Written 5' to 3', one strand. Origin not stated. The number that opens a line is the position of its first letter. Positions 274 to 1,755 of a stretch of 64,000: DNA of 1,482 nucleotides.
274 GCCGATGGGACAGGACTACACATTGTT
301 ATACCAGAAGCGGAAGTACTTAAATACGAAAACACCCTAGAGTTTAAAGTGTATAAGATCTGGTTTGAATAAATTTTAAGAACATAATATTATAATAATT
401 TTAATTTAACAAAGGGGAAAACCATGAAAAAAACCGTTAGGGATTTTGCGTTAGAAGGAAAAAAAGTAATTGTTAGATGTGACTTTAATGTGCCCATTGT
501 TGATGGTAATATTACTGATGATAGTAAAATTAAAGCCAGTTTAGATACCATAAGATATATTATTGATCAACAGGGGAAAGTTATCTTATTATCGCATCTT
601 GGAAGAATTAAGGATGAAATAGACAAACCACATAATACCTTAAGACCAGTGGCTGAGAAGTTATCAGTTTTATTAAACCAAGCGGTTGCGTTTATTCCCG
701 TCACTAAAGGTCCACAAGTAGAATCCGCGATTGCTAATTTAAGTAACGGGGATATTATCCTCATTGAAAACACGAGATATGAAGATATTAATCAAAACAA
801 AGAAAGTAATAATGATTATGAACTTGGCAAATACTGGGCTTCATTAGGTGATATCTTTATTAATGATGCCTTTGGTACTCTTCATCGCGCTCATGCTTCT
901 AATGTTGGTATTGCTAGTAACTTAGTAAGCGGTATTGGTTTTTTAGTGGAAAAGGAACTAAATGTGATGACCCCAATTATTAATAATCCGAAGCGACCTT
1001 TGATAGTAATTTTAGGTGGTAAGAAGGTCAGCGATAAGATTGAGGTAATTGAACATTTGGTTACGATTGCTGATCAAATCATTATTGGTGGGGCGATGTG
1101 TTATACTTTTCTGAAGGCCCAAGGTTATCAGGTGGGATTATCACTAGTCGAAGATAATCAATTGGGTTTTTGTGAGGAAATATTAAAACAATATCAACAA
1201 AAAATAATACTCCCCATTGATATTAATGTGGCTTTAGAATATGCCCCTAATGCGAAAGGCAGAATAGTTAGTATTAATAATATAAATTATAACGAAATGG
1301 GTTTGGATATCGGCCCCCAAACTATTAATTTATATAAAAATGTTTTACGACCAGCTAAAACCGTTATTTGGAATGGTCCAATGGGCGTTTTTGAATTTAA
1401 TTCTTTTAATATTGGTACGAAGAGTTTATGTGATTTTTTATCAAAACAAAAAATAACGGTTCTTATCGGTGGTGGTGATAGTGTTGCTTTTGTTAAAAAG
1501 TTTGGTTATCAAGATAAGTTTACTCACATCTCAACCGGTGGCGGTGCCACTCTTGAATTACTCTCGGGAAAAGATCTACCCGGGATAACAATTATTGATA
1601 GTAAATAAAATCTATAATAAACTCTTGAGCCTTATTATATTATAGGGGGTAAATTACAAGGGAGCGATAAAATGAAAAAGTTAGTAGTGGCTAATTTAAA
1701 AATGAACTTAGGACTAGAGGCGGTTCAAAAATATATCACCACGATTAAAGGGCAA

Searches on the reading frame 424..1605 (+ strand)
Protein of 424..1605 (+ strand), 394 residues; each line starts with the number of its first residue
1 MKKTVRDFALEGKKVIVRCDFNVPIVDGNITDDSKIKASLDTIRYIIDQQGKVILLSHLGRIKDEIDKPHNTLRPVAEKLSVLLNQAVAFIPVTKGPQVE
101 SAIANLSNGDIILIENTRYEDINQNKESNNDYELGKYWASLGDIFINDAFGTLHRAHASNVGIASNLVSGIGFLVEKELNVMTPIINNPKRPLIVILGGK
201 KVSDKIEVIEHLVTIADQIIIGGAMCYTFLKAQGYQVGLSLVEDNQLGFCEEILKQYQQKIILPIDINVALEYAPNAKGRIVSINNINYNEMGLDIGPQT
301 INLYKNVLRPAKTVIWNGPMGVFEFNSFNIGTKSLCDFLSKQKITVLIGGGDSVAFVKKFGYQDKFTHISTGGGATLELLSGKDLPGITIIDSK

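Call 10: find_encoding_contigs(protein=window:424-1605:+, flank=10000, max_places=1)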
Protein window:424-1605:+ (394 aa): 1 contig read that carries it; 1 place shown.
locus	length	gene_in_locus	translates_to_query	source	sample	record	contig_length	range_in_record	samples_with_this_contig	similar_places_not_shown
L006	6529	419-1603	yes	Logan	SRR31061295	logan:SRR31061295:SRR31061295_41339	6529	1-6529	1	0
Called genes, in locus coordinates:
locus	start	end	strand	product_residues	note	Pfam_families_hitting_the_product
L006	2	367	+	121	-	?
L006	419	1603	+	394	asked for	PF00162:PGK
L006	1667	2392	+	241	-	PF00121:TIM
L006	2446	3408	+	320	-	PF01699:Na_Ca_ex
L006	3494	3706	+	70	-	PF03840:SecG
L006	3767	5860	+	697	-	PF08206:OB_RNB, PF17876:CSD2, PF00773:RNB, PF00575:S1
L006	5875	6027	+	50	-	-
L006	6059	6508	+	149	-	PF01668:SmpB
